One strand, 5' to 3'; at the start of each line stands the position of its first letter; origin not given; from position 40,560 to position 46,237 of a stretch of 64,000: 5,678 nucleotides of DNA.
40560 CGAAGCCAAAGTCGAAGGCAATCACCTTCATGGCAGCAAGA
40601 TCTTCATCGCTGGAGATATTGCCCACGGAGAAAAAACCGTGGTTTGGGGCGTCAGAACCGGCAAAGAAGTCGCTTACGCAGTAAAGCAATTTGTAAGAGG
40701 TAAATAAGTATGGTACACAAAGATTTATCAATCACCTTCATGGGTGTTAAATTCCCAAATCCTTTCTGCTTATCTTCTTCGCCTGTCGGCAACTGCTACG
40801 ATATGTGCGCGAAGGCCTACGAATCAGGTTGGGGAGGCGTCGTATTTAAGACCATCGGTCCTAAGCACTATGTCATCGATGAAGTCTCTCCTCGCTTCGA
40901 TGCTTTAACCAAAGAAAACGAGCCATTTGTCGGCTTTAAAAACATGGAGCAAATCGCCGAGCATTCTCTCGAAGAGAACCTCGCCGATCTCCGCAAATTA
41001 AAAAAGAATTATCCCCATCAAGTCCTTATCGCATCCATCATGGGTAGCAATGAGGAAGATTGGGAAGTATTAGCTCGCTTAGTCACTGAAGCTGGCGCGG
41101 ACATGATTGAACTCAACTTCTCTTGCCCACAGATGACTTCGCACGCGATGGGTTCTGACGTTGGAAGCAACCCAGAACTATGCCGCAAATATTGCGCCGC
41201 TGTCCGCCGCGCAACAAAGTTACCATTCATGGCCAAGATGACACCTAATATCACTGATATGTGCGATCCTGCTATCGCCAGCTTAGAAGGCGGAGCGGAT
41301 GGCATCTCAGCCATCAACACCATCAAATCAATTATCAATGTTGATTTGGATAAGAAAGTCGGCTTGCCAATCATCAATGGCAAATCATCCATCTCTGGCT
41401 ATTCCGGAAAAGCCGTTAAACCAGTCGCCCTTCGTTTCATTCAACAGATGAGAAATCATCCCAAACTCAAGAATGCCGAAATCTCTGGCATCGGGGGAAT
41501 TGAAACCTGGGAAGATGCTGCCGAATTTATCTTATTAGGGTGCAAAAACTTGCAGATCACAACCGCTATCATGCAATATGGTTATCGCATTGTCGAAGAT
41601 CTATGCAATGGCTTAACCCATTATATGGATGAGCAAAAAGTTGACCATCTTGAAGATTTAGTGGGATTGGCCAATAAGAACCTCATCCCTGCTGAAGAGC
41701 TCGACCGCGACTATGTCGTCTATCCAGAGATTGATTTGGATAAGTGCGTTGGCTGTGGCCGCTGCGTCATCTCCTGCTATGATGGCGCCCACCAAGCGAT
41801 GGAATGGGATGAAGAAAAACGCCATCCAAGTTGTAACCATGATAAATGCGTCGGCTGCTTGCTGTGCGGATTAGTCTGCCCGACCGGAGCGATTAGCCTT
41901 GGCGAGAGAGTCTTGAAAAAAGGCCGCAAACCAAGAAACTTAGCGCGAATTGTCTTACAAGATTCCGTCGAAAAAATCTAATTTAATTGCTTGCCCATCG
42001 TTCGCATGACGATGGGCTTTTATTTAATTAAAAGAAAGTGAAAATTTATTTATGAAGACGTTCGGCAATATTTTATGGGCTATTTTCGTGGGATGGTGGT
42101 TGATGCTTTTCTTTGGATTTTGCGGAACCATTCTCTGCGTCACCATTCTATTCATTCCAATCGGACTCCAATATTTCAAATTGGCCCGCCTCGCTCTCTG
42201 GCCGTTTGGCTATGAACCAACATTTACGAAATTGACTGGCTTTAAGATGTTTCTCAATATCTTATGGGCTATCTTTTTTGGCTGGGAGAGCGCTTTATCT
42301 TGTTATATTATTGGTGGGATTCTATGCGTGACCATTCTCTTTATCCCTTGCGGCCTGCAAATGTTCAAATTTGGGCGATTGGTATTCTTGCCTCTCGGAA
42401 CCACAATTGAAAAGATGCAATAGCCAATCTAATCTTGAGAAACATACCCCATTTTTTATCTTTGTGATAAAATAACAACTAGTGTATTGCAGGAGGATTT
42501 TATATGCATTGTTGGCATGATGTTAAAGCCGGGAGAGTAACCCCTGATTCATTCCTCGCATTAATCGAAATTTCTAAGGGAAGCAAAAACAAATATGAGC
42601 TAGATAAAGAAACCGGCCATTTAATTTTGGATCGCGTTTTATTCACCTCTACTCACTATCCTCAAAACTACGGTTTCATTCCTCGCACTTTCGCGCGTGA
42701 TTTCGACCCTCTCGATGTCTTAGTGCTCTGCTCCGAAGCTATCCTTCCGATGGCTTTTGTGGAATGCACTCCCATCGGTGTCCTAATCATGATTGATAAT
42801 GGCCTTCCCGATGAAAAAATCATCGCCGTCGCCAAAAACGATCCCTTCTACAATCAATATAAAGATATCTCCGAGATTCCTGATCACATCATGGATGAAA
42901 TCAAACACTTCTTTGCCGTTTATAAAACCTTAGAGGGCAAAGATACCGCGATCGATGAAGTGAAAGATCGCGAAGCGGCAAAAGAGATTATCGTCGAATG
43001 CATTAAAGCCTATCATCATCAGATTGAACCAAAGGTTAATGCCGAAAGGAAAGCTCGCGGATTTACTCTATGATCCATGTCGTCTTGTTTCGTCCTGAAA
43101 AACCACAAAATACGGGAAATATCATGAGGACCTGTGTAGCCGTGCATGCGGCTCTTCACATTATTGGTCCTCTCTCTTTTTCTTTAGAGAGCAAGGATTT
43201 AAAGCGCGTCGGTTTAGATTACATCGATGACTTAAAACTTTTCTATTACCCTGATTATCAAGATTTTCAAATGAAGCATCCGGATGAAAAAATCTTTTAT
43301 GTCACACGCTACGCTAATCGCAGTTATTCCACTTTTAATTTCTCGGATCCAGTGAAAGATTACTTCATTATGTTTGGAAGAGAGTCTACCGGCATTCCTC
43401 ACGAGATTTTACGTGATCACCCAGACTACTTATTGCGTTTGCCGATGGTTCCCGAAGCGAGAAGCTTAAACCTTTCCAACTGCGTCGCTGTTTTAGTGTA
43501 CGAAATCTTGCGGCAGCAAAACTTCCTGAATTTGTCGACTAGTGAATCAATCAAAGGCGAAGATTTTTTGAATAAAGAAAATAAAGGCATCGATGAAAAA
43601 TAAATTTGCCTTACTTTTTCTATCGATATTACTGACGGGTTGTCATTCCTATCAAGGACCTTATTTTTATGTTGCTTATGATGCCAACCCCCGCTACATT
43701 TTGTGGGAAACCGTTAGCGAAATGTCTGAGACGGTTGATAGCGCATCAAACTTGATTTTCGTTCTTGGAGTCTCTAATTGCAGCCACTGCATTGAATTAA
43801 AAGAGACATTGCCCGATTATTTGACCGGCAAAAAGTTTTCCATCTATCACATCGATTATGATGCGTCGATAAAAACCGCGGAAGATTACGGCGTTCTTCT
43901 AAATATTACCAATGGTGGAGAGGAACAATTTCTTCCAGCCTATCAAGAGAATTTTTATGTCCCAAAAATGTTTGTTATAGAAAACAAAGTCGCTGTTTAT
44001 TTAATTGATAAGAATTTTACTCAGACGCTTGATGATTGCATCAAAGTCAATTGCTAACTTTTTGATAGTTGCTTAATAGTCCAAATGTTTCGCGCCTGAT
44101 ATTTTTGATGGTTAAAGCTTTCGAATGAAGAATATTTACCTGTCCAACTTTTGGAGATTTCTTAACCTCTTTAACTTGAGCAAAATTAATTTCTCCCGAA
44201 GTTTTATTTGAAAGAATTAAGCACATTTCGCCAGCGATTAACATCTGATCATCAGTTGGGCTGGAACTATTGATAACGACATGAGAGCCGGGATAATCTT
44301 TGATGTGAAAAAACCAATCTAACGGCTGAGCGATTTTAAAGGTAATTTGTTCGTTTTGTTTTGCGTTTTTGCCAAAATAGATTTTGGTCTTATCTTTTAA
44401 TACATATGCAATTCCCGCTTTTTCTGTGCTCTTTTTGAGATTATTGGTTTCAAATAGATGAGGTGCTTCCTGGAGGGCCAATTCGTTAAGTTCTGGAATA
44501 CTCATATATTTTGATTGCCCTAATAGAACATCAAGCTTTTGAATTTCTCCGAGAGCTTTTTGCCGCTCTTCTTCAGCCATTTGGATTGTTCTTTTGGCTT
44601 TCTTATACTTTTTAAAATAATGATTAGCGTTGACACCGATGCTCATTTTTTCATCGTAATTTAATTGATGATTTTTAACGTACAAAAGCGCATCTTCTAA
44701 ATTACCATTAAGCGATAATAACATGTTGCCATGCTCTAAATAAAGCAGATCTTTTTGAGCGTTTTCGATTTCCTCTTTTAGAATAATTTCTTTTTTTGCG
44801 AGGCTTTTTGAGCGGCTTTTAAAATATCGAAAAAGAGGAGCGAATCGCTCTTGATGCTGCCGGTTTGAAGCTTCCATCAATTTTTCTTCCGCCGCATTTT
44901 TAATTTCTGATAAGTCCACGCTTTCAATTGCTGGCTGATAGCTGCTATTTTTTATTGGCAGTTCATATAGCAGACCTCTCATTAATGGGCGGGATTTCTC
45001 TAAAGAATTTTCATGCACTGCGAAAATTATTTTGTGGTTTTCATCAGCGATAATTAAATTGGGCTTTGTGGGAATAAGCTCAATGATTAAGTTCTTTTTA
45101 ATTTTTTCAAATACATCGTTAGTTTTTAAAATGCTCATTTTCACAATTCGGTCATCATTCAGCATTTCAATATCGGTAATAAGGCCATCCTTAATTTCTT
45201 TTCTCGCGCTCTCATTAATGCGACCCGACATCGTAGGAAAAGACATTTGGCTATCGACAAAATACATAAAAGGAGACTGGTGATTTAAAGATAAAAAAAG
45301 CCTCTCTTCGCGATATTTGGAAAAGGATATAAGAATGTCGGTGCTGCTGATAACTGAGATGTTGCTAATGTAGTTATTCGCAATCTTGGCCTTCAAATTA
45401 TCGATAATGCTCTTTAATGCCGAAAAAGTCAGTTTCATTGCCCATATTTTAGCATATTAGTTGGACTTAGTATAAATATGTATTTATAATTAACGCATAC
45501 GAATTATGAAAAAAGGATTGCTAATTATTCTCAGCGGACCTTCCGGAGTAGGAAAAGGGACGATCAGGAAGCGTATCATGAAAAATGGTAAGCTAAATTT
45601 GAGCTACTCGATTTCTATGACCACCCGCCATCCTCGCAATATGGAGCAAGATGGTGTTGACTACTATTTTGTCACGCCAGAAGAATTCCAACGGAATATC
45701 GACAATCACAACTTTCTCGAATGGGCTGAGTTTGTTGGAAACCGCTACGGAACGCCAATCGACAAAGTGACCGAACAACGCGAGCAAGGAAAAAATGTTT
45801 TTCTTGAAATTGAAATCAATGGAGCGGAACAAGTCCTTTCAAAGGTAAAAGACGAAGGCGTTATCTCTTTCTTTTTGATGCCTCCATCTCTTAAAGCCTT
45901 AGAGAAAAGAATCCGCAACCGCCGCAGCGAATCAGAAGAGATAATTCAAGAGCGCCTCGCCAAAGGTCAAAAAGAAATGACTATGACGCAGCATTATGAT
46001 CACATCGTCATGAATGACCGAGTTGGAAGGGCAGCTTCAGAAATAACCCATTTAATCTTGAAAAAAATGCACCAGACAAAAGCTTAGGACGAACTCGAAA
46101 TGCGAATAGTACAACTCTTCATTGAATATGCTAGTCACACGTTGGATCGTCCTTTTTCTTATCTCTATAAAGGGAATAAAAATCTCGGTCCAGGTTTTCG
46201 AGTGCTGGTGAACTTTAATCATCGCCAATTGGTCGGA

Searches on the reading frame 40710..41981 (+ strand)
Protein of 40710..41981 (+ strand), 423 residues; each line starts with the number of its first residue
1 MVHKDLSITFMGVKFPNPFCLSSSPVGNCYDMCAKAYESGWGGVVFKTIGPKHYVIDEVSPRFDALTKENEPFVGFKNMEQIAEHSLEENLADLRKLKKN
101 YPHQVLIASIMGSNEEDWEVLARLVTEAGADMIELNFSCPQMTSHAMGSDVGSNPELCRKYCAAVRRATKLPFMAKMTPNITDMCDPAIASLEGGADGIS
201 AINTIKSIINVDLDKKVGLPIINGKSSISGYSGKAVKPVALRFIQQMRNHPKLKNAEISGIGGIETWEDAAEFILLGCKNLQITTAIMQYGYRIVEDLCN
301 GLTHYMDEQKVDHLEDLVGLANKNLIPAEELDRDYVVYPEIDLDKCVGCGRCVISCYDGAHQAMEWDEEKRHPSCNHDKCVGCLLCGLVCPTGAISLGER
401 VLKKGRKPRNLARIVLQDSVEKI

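Call 36: search_protein_families(library=pfam, proteins=[window:40710-41981:+], max_evalue=0.00001)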
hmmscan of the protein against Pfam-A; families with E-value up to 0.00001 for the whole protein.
window:40710-41981:+ (423 aa): 6 families
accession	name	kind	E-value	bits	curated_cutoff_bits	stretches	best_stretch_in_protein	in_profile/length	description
PF01180.27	DHO_dh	-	1.4e-38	133.2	27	1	6-306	2-291/291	Dihydroorotate dehydrogenase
PF14697.11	Fer4_21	-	1.2e-14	54.6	35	1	340-396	2-58/59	4Fe-4S dicluster domain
PF00037.32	Fer4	-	3e-10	39.9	21.1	1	376-396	4-24/24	4Fe-4S binding domain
PF12838.12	Fer4_7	-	4.9e-09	37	27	1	345-394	1-52/52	4Fe-4S dicluster domain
PF01207.24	Dus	-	1e-07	31.8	20.4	1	90-186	40-138/311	Dihydrouridine synthase (Dus)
PF12837.12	Fer4_6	-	2.9e-06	27.4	25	1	339-360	2-23/24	4Fe-4S binding domain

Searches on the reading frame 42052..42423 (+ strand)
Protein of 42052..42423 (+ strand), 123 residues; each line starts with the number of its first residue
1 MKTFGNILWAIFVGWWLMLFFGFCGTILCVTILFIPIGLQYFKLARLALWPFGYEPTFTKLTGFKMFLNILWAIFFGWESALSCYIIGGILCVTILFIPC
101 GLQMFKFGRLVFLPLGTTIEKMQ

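Call 36: search_protein_families(library=pfam, proteins=[window:42052-42423:+], max_evalue=0.00001)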
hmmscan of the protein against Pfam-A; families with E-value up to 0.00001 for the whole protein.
window:42052-42423:+ (123 aa): 1 family
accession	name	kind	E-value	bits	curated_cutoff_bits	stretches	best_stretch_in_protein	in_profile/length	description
PF03733.18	YccF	-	3.3e-31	108.1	27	2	4-53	1-50/51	Inner membrane component domain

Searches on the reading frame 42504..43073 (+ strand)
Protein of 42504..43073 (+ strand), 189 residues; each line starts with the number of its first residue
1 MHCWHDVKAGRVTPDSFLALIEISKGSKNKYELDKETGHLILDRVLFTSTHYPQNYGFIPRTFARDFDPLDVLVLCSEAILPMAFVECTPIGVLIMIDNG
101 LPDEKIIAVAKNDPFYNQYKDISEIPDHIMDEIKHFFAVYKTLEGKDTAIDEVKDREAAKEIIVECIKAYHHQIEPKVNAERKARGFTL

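Call 36: search_protein_families(library=pfam, proteins=[window:42504-43073:+], max_evalue=0.00001)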
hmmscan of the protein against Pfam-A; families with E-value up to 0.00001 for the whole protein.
window:42504-43073:+ (189 aa): 1 family
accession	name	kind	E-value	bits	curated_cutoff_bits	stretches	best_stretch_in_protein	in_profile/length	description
PF00719.24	Pyrophosphatase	-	1.4e-59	200.8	23.5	1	20-170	2-152/153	Inorganic pyrophosphatase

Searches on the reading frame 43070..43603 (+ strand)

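Call 36: search_protein_families(library=pfam, proteins=[window:43070-43603:+], max_evalue=0.00001)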
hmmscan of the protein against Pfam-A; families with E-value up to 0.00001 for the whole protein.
window:43070-43603:+ (177 aa): 1 family
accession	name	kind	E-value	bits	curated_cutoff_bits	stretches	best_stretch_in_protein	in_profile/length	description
PF00588.24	SpoU_methylase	-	9.6e-31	107.2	29.7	1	2-144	2-142/142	SpoU rRNA Methylase family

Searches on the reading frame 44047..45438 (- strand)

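Call 23: search_protein_families(library=pfam, proteins=[window:44047-45438:-], max_evalue=0.00001)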
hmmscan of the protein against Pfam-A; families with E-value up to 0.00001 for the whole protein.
window:44047-45438:- (463 aa): 2 families
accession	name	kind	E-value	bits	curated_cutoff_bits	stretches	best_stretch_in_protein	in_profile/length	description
PF05833.16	NFACT_N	-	3.6e-25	89.1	31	1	7-185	4-185/456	NFACT N-terminal and middle domains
PF05670.18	NFACT-R_1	-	3.2e-07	31.3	29.8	1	347-433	7-101/112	NFACT protein RNA binding domain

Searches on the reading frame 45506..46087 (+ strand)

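Call 36: search_protein_families(library=pfam, proteins=[window:45506-46087:+], max_evalue=0.00001)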
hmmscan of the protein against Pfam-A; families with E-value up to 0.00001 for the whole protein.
window:45506-46087:+ (193 aa): 1 family
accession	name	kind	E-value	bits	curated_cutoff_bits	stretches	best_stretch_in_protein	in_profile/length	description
PF00625.27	Guanylate_kin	-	4.1e-47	160.7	25.2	1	6-184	4-179/182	Guanylate kinase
